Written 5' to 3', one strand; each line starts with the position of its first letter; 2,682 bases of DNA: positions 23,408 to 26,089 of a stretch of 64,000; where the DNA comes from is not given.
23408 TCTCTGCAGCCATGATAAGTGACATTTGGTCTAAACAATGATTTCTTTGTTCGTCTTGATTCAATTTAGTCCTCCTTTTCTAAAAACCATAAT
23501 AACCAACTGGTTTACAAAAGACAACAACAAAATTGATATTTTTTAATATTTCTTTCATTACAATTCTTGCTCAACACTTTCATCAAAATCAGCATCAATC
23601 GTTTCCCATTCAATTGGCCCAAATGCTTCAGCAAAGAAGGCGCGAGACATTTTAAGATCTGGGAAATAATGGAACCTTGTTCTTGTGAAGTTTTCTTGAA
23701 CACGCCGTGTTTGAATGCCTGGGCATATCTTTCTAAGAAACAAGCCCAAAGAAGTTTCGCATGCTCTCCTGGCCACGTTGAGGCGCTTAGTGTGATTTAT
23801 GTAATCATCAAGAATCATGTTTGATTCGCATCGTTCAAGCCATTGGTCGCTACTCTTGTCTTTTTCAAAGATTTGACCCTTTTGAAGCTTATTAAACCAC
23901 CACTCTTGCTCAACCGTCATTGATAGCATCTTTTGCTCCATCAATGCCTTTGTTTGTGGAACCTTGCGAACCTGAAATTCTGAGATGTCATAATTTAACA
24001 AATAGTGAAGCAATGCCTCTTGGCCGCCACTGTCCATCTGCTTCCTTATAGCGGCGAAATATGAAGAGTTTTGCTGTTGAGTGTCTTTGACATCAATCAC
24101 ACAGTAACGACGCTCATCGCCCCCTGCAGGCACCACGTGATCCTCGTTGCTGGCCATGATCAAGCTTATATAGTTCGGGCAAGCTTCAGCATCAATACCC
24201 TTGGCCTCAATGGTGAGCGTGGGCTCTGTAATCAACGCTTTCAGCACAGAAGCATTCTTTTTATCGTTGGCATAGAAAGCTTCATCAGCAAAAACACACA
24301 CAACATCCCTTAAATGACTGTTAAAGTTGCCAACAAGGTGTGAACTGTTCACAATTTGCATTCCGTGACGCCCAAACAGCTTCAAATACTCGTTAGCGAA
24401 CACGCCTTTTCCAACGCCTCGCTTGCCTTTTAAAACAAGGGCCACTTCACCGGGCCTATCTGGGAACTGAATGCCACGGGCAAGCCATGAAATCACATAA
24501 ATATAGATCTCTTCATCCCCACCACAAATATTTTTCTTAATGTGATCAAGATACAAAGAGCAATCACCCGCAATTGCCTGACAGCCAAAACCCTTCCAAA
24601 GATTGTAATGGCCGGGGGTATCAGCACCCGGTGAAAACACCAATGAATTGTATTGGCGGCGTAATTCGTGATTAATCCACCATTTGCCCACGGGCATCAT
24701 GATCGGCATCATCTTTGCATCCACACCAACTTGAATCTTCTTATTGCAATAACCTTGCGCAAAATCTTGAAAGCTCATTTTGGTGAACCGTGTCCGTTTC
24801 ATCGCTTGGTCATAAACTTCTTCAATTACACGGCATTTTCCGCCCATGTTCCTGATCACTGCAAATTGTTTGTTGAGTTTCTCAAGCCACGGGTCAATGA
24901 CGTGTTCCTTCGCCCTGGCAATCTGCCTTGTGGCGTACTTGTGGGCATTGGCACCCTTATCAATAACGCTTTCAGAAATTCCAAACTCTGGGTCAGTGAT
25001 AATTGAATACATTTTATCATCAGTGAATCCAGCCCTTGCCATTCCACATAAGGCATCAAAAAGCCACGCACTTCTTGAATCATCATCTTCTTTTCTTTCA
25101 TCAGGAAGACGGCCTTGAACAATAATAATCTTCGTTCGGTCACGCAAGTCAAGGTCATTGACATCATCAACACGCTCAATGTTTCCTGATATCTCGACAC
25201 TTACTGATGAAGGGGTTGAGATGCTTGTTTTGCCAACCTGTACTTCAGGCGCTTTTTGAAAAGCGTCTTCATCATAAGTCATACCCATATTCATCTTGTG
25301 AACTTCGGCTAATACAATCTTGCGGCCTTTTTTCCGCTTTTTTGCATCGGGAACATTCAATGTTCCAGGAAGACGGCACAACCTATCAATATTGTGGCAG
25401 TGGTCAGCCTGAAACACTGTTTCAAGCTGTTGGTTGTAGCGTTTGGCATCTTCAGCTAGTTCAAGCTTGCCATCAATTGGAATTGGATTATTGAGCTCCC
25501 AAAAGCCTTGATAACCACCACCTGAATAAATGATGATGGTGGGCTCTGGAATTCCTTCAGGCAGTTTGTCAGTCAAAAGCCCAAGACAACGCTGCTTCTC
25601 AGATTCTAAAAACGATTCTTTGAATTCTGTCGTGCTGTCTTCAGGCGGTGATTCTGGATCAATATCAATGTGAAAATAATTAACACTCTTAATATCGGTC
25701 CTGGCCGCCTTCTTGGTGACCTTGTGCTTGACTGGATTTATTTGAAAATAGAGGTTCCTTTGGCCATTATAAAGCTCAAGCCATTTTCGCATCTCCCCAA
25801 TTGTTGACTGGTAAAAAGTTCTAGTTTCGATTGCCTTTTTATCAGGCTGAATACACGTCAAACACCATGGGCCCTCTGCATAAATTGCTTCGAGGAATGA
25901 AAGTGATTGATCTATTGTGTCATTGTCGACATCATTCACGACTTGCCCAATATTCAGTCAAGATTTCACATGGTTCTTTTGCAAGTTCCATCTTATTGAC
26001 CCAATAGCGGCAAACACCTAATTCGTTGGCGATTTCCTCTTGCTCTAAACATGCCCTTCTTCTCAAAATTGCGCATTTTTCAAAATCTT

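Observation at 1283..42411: Promoter family built on a 14-nt motif that occurs in either orientation at the -35 position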

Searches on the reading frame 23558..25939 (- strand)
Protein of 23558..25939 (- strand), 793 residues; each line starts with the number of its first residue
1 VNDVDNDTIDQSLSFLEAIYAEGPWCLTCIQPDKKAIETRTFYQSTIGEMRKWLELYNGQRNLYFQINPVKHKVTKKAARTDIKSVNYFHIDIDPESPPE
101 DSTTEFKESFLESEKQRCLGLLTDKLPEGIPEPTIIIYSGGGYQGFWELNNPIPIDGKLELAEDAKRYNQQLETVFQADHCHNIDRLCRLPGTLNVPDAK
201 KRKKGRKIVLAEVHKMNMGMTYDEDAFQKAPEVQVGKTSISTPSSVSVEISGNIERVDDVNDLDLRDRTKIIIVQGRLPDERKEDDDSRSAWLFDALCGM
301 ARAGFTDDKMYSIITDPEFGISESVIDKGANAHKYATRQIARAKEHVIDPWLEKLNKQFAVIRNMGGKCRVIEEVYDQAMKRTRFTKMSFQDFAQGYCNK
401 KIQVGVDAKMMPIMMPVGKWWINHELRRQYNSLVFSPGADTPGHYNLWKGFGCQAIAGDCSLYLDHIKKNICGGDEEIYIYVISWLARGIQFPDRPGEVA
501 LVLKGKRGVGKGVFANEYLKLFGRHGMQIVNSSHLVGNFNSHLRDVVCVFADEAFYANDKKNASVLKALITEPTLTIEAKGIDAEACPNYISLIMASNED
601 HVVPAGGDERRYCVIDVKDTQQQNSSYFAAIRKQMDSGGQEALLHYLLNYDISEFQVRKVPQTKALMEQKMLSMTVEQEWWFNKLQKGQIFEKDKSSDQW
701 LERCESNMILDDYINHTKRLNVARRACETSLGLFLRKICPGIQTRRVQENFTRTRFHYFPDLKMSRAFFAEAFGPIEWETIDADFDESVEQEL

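Call 8: search_protein_families(library=phrogs, proteins=[window:23558-25939:-])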
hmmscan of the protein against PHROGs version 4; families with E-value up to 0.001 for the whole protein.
window:23558-25939:- (793 aa): 8 families
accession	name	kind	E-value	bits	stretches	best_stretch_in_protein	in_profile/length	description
phrog_1829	-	DNA, RNA and nucleotide metabolism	1.4e-77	262.5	1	15-754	6-747/772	DNA primase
phrog_1156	-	DNA, RNA and nucleotide metabolism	3.9e-44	152.4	1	350-722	372-786/855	DNA primase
phrog_24712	-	unknown function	3e-13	49.6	1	463-653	438-627/801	-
phrog_3123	-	unknown function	4.9e-11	42.9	1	10-319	4-268/583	-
phrog_4762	-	unknown function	8.4e-08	31.6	1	469-616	476-625/822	-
phrog_2249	-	DNA, RNA and nucleotide metabolism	2.3e-05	24.2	1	456-540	482-586/802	DNA primase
phrog_9765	-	DNA, RNA and nucleotide metabolism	4.8e-05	22.5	1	468-618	597-748/939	DNA primase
phrog_15209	-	DNA, RNA and nucleotide metabolism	0.00038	20.1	0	334-485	26-179/497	endonuclease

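Call 10: search_dna_similar(query=window:23558-25939:-, collection=phages, mode=protein, max_rows=25)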
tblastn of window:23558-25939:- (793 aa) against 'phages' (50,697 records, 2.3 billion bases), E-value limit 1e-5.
Records with a match: 265; places in all: 266; records where one place covers at least 80% of the query: 85.
Best place of each record, by identity: <60% 265.
By first word of the organism name: Pseudomonas 88; Vibrio 38; Achromobacter 22; Xanthomonas 21; Rhizobium 16; Stenotrophomonas 14; Bordetella 9; Roseobacter 6; Brevundimonas 5; Edwardsiella 5; and 25 more.
By host as written in the record: - 32; Pseudomonas aeruginosa 32; Pseudomonas aeruginosa PAO1 23; Pseudomonas aeruginosa PA14 10; Achromobacter sp. 10; Bordetella bronchiseptica ATCC 10580 9; Vibrio cholerae 2095 9; Vibrio cholerae 7; and 84 more.
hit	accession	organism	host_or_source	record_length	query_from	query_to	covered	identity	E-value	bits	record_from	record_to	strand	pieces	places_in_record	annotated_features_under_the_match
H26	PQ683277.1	phage Simon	raw sewage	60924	12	777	97%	52.5%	0e+0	792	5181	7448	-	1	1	record has no annotation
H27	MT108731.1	Pseudomonas phage Epa43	Pseudomonas sp.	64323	9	790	99%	46.5%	0e+0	689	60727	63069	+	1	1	hypothetical protein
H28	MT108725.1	Pseudomonas phage Epa5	Pseudomonas sp.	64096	9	790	99%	46.5%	0e+0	689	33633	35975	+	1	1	putative primase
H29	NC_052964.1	Pseudomonas phage Epa5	Pseudomonas sp.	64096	9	790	99%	46.5%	0e+0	689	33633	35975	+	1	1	DNA primase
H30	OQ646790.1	Pseudomonas phage PA_LZ03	Pseudomonas aeruginosa PA14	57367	11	792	99%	46.3%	0e+0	680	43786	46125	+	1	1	integrase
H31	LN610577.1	Pseudomonas phage vB_PaeS_PAO1_Ab18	Pseudomonas aeruginosa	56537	11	788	98%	46.5%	0e+0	679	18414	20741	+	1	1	ORF22: putative integrase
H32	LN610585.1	Pseudomonas phage vB_PaeS_PAO1_Ab20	Pseudomonas aeruginosa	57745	11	788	98%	46.5%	0e+0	679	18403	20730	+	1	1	record has no annotation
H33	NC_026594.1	Pseudomonas phage vB_PaeS_PAO1_Ab18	Pseudomonas aeruginosa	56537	11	788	98%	46.5%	0e+0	679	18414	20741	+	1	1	ORF22: DNA primase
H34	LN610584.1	Pseudomonas phage vB_PaeS_PAO1_Ab19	Pseudomonas aeruginosa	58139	11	788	98%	46.5%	0e+0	678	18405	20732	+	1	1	record has no annotation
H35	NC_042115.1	Pseudomonas phage vB_PaeS_PAO1_Ab19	Pseudomonas aeruginosa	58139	11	788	98%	46.5%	0e+0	678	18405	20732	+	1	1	DNA primase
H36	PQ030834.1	Pseudomonas phage phiW8-1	Pseudomonas aeruginosa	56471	11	792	99%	46.1%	0e+0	679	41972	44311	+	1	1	record has no annotation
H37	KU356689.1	Pseudomonas phage ZC01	Pseudomonas aeruginosa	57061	11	792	99%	46.1%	0e+0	676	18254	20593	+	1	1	hypothetical protein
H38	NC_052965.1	Pseudomonas phage ZC01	Pseudomonas aeruginosa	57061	11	792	99%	46.1%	0e+0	676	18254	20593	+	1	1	DNA primase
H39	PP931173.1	Pseudomonas phage PAKlein3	Pseudomonas aeruginosa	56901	11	792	99%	46.0%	0e+0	678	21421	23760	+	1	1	DNA primase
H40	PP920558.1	Pseudomonas phage Lucjan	Pseudomonas aeruginosa PAO-1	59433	8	788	98%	45.6%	0e+0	668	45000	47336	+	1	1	integrase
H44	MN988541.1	Rhizobium phage RHph_I65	Rhizobium phaseoli INC1-2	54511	12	790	98%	43.3%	0e+0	625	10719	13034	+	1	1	integrase protein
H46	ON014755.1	Pseudanabaena phage Pam3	Pseudanabaena sp.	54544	12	790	98%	43.2%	0e+0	634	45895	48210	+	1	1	integrase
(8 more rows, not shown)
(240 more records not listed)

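Call 22: find_related_loci(query=window:23558-25939:-, collection=viral_contigs, flank=10000)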
Query window:23558-25939:- (793 aa) in viral_contigs; peptide patterns used: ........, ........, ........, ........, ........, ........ (x = any residue, [..] = any of these).
No stretch of DNA in the collection matches any of the patterns.

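Call 23: find_homologous_proteins(query=window:23558-25939:-, max_evalue=1e-50)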
Query window:23558-25939:- (793 aa): 1396 proteins with E <= 1e-50 among 8000 candidates; the best 120 are listed.
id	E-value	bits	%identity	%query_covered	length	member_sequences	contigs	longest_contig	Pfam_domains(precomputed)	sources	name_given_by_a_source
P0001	0.0e+0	1798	100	97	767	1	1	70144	PF19263.6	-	-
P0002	1.8e-283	961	54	96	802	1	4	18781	PF19263.6,PF05272.18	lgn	-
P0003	4.1e-283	959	55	97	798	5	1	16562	PF19263.6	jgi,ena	-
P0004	2.1e-282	957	53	97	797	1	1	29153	PF19263.6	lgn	-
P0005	8.0e-282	955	54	97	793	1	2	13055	PF19263.6,PF05272.18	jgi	jgi:hypothetical protein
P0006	4.6e-281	953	54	97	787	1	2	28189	PF19263.6,PF16793.11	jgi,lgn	-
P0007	5.6e-280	949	53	98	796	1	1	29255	PF19263.6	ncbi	-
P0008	1.6e-279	948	52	97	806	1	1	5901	PF19263.6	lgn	-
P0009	2.4e-279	947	53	98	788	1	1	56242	PF19263.6,PF05272.18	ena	-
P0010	2.6e-279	947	53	97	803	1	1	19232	PF19263.6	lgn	-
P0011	6.3e-279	946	53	99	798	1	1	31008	PF19263.6,PF16793.11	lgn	-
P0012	8.6e-279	945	54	97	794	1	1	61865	PF19263.6,PF05272.18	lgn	-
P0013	3.2e-278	943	53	97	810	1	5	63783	PF19263.6,PF05272.18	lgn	-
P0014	6.8e-278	942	53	97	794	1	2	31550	PF19263.6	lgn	-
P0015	8.1e-278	942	52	98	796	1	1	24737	PF19263.6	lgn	-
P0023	1.2e-276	938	54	98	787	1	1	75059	PF19263.6,PF05272.18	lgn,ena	-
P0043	2.1e-271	921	53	97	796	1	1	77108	PF19263.6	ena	-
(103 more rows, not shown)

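Call 25: find_encoding_contigs(protein=P0001, flank=10000, max_places=3)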
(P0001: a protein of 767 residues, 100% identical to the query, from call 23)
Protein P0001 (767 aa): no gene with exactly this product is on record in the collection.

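Call 26: find_encoding_contigs(protein=P0023, flank=10000, max_places=2)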
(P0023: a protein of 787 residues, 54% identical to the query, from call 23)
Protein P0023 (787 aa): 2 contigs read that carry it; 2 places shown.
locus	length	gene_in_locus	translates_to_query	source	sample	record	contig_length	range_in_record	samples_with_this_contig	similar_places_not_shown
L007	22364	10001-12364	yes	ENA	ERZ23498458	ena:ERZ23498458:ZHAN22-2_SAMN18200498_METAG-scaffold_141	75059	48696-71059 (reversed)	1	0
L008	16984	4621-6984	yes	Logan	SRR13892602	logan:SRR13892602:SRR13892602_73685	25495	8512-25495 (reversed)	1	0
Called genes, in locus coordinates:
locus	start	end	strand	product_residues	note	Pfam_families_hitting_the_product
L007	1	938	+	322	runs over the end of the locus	-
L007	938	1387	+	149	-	PF01451:LMWPc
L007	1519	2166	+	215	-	-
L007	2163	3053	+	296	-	PF18723:HMUDK_hel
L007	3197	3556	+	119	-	PF02675:AdoMet_dc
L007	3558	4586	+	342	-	PF11805:DUF3326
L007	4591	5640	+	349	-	PF00303:Thymidylat_synt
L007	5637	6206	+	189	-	PF12917:YfbR-like (faint)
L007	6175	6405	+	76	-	-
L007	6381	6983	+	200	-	PF11753:DUF3310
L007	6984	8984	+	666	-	PF00476:DNA_pol_A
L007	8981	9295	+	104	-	PF13392:HNH_3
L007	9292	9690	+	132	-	-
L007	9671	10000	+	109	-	PF08281:Sigma70_r4_2 (faint), PF13384:HTH_23 (faint), PF13560:HTH_31 (weak), PF01381:HTH_3 (weak), PF13518:HTH_28 (faint)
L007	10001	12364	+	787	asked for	PF05272:VapE-like_dom (weak), PF19263:DUF5906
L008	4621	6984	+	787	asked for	PF05272:VapE-like_dom (weak), PF19263:DUF5906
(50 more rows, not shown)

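Call 27: find_encoding_contigs(protein=P0043, flank=10000, max_places=2)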
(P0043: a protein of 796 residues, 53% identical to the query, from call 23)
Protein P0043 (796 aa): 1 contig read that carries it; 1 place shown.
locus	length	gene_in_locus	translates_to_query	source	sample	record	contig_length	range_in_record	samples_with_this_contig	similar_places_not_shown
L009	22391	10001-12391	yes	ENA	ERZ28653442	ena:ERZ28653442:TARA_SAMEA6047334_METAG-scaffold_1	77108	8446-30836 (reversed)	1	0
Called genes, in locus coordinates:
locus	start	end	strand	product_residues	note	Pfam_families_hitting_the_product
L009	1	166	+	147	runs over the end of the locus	-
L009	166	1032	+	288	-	PF18724:ADDT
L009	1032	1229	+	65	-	-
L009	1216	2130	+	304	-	PF01266:DAO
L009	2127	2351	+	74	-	-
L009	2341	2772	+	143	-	PF00583:Acetyltransf_1, PF13673:Acetyltransf_10, PF13508:Acetyltransf_7, PF08445:FR47 (faint)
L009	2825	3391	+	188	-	PF06414:Zeta_toxin (faint)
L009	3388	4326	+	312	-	PF18723:HMUDK_hel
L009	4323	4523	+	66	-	-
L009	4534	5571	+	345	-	PF00303:Thymidylat_synt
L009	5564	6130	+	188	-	PF12917:YfbR-like (faint)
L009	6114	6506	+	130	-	PF11753:DUF3310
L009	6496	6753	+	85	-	-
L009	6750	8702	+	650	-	PF00476:DNA_pol_A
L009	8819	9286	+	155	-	PF00383:dCMP_cyt_deam_1, PF14437:MafB19-deam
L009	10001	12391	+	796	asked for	PF19263:DUF5906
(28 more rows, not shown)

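Call 35: get_annotated_region(hit=H26, flank=20000)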
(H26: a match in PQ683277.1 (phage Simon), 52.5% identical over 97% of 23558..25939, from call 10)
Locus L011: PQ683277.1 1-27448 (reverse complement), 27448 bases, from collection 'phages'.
description: UNVERIFIED: Phage Simon, complete genome.
organism: phage Simon (NCBI taxid 3386310)
taxonomy: Viruses
host: -; source: raw sewage; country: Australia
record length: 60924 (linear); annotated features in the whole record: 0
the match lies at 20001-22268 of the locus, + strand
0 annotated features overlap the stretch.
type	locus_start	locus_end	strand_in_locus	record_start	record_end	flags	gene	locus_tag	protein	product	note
